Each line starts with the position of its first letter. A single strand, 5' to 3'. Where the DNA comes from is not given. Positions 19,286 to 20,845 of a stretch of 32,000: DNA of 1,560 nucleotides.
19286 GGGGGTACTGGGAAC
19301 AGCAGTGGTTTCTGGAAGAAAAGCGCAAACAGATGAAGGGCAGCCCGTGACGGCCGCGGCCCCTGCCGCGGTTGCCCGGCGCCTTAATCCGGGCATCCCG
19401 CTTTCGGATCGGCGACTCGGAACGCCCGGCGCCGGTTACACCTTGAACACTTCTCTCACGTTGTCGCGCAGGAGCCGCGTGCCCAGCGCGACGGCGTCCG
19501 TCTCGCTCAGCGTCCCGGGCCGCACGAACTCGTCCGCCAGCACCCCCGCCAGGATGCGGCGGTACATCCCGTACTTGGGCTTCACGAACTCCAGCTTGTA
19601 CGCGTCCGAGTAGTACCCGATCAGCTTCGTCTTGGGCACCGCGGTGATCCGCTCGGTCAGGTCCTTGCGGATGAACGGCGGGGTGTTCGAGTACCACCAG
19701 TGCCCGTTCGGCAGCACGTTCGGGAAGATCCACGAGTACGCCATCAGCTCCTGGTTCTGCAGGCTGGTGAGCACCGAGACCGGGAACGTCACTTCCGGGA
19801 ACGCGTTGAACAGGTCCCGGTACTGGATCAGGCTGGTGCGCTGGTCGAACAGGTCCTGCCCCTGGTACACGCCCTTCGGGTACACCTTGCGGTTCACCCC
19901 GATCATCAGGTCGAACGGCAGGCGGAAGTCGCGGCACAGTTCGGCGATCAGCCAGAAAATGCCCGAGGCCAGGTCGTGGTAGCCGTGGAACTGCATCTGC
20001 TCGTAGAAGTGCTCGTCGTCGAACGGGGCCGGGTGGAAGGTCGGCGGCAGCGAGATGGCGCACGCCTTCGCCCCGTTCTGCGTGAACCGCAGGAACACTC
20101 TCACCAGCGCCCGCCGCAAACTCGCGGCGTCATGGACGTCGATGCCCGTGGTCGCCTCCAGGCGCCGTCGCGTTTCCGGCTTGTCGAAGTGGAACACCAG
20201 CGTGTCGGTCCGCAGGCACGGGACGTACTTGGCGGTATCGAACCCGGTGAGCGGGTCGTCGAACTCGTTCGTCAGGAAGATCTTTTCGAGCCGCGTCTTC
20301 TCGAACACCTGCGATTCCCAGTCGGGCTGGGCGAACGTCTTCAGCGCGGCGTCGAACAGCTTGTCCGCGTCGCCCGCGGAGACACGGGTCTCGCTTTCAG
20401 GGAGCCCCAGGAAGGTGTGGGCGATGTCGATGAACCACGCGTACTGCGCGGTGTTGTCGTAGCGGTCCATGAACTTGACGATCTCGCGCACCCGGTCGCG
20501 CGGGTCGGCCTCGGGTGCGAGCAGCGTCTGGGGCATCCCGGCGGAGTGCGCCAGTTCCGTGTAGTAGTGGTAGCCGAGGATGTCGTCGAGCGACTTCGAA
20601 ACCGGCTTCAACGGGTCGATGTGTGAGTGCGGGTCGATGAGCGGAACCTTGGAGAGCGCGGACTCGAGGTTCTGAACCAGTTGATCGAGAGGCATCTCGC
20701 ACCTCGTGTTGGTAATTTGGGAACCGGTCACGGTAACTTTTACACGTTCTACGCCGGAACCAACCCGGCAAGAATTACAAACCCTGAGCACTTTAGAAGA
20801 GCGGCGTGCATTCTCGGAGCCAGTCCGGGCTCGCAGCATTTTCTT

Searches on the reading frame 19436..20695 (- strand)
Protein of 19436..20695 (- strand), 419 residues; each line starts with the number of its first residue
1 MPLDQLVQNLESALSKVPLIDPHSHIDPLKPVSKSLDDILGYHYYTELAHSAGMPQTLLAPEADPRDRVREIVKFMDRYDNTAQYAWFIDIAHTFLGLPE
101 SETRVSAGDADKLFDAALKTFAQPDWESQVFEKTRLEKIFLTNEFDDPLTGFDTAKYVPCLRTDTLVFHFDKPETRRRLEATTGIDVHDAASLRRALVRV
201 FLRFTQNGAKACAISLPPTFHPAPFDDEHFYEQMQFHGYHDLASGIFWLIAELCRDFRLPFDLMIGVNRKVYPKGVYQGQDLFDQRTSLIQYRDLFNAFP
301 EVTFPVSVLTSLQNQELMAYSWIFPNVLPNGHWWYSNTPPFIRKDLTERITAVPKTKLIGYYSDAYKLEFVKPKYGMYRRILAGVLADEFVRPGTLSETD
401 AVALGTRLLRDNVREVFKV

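Call 11: search_protein_families(library=pfam, proteins=[window:19436-20695:-], max_evalue=0.01)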
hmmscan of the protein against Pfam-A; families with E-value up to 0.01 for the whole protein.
window:19436-20695:- (419 aa): 1 family
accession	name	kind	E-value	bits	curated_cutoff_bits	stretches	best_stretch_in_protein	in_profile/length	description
PF02614.20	UxaC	-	7.8e-07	28.7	25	1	12-398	22-443/464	Glucuronate isomerase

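Call 12: find_encoding_contigs(protein=window:19436-20695:-, flank=3000, max_places=6)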
Protein window:19436-20695:- (419 aa): 5 contigs read that carry it; 1 place shown.
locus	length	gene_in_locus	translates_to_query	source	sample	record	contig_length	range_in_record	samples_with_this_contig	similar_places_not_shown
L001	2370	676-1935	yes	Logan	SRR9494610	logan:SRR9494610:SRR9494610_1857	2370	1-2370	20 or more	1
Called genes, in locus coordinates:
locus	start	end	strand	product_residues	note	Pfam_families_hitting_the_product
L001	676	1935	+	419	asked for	PF02614:UxaC (weak)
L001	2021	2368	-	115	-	?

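Call 13: find_homologous_proteins(query=window:19436-20695:-, max_evalue=1e-30)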
Query window:19436-20695:- (419 aa): 5896 proteins with E <= 1e-30 among 8000 candidates; the best 120 are listed.
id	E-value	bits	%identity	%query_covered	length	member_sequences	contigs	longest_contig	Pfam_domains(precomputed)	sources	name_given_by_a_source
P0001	6.7e-282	953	98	100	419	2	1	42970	PF02614.21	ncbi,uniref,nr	ncbi:glucuronate isomerase [Gemmata sp. JC717]|uniref:glucuronate isomerase n=1 Tax=Gemmata algarum 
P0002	1.2e-280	948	97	100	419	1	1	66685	PF02614.21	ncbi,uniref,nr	ncbi:glucuronate isomerase [Gemmata sp. JC673]|uniref:Glucuronate isomerase n=1 Tax=Gemmata algarum 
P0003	6.8e-270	913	94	100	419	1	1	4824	PF02614.21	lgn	-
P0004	8.6e-262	886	90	100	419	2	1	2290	PF02614.21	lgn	-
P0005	1.1e-253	860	87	100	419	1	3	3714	PF02614.21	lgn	-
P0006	1.1e-253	860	86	100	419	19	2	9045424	PF02614.21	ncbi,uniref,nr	ncbi:glucuronate isomerase [Gemmata sp. SH-PL17]|uniref:glucuronate isomerase n=1 Tax=Gemmata sp. SH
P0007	3.3e-251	851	86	100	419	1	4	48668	PF02614.21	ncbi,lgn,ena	-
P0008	1.6e-250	849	86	100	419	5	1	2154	PF02614.21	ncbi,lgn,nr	ncbi:MAG: glucuronate isomerase [Planctomycetes bacterium]|nr:glucuronate isomerase [Planctomycetota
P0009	4.9e-249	844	85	100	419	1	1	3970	PF02614.21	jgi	jgi:glucuronate isomerase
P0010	1.6e-248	843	85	100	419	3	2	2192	PF02614.21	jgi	jgi:glucuronate isomerase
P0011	2.3e-248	842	84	100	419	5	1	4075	PF02614.21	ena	-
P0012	1.3e-247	840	84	100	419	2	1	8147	PF02614.21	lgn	-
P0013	1.8e-247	839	85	100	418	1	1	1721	PF02614.21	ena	-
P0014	3.8e-247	838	85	100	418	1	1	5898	PF02614.21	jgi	jgi:glucuronate isomerase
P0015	1.1e-246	837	84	100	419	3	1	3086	PF02614.21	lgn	-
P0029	9.6e-245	830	84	100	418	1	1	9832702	PF02614.21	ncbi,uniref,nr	ncbi:glucuronate isomerase [Frigoriglobus tundricola]|uniref:Uncharacterized protein n=1 Tax=Frigori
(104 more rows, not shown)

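Call 14: find_encoding_contigs(protein=P0006, flank=2500, max_places=3)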
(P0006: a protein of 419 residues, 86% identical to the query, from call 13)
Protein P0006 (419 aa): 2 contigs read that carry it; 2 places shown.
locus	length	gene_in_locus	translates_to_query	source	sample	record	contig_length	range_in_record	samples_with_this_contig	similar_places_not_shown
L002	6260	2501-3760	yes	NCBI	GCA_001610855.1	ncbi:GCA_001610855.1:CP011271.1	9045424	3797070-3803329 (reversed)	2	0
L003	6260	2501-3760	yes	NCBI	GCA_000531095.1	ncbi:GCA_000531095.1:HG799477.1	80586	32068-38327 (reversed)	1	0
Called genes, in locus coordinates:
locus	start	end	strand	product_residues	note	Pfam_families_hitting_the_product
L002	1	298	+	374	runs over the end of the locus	PF00005:ABC_tran, PF13304:AAA_21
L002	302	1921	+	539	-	PF12698:ABC2_membrane_3, PF12679:ABC2_membrane_2, PF12698:ABC2_membrane_3, PF01061:ABC2_membrane, PF12730:ABC2_membrane_4 (weak)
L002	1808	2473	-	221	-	-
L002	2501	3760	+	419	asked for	PF02614:UxaC (weak)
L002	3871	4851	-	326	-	PF13623:SurA_N_2 (weak), PF13624:SurA_N_3 (weak), PF13145:Rotamase_2, PF13616:Rotamase_3, PF00639:Rotamase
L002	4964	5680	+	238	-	PF04055:Radical_SAM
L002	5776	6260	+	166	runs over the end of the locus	-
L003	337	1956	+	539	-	PF12698:ABC2_membrane_3, PF12679:ABC2_membrane_2, PF12698:ABC2_membrane_3, PF01061:ABC2_membrane, PF12730:ABC2_membrane_4 (weak)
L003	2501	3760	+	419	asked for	PF02614:UxaC (weak)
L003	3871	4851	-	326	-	PF13623:SurA_N_2 (weak), PF13624:SurA_N_3 (weak), PF13145:Rotamase_2, PF13616:Rotamase_3, PF00639:Rotamase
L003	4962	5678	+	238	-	PF04055:Radical_SAM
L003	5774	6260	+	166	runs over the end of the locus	-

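Call 15: find_encoding_contigs(protein=P0029, flank=2500, max_places=3)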
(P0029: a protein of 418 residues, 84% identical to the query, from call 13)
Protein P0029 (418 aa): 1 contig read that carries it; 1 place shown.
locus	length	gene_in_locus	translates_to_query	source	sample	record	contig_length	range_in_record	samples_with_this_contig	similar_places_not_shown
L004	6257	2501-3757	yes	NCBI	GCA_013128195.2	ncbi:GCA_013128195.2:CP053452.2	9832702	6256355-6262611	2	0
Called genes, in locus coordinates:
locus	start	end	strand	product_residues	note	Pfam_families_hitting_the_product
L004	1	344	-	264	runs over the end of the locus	PF04191:PEMT (weak)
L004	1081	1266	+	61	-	-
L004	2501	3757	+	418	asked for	PF02614:UxaC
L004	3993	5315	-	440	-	-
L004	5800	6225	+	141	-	PF07883:Cupin_2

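Call 16: find_encoding_contigs(protein=P0001, flank=2500, max_places=3)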
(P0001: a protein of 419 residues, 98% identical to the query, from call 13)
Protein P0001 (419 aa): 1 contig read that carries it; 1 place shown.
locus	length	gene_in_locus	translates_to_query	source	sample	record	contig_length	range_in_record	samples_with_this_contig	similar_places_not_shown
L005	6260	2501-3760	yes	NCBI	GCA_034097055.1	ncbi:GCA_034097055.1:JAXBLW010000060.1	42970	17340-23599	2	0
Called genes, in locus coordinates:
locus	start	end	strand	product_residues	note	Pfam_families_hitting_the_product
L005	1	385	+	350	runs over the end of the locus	PF02517:Rce1-like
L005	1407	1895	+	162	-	PF00149:Metallophos, PF12850:Metallophos_2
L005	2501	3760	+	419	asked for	PF02614:UxaC (weak)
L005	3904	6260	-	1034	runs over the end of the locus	PF04542:Sigma70_r2, PF08281:Sigma70_r4_2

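Call 19: find_related_loci(query=window:19436-20695:-, collection=genome_contigs, flank=2500)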
Query window:19436-20695:- (419 aa) in genome_contigs; peptide patterns used: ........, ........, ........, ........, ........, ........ (x = any residue, [..] = any of these).
600 stretches matched a pattern (row limit reached: there are more); 580 encode a relative of the query (tblastn E <= 1e-3); the best 80 are kept; 80 distinct loci.
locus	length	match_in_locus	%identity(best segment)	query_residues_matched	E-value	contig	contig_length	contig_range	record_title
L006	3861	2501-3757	88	1-419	0e+0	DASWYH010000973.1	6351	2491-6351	MAG TPA_asm: Gemmata sp. isolate SMAG_U3706 k141_83586, whole genome shotgun sequence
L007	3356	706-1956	84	1-419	0e+0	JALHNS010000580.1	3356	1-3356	MAG: Gemmata sp. isolate Bin_69_sub c_000000083305, whole genome shotgun sequence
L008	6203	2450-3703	84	1-419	0e+0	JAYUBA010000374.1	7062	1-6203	MAG: Frigoriglobus sp. isolate GFS_6685 GFS_6685_373, whole genome shotgun sequence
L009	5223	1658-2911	83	1-419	0e+0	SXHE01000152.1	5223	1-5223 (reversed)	MAG: Planctomycetia bacterium isolate F1-120-MAGs012 F1-120__c147103, whole genome shotgun sequence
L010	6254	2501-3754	83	1-419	0e+0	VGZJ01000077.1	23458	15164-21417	MAG: Planctomycetota bacterium isolate K_Offshore_80m_m2_185 K_Offshore_80m_m2_185_Ga0194132_10004561, whole genome shot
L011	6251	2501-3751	82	1-419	0e+0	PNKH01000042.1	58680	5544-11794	MAG: Isosphaera sp. isolate PR.3.33 PR_1000164_58680, whole genome shotgun sequence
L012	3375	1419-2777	77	1-419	0e+0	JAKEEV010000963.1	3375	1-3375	MAG: Planctomycetia bacterium isolate PMV_1_maxbin.004 PMV_1_maxbin.004.k101_949111, whole genome shotgun sequence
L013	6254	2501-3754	83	1-419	0e+0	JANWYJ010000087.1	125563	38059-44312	MAG: Gemmata sp. isolate SKYG68 k141_735074, whole genome shotgun sequence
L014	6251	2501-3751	82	1-419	0e+0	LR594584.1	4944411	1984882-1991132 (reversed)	Gemmataceae bacterium isolate CJuql4 genome assembly, scaffold: Scf2, whole genome shotgun sequence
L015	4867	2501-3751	80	1-419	0e+0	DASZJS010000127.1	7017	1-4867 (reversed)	MAG TPA_asm: Gemmata sp. isolate SMAG_U6635 k141_3006707, whole genome shotgun sequence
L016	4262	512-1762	79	1-419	0e+0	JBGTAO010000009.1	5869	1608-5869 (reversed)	MAG: Gemmata sp. isolate JTS-AC75 k141_328639, whole genome shotgun sequence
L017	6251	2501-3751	81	1-419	0e+0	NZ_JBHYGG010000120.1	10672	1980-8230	MAG: Gemmata sp. isolate SAMS01UC_bin-009 SAMS01UC_bin-009_c206, whole genome shotgun sequence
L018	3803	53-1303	77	1-419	0e+0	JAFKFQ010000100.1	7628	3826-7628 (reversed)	Bacterium isolate SCN18_30_10_14_R2_B_71_11 SCN18_30_10_14_R2_B_scaffold_4601, whole genome shotgun sequence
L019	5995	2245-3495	76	1-419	0e+0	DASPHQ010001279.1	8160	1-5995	MAG TPA_asm: Urbifossiella sp. isolate SMAG_U11960 k141_3490317, whole genome shotgun sequence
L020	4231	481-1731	76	1-419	0e+0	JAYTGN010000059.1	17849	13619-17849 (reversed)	MAG: Gemmataceae bacterium isolate GFS_2344 GFS_2344_58, whole genome shotgun sequence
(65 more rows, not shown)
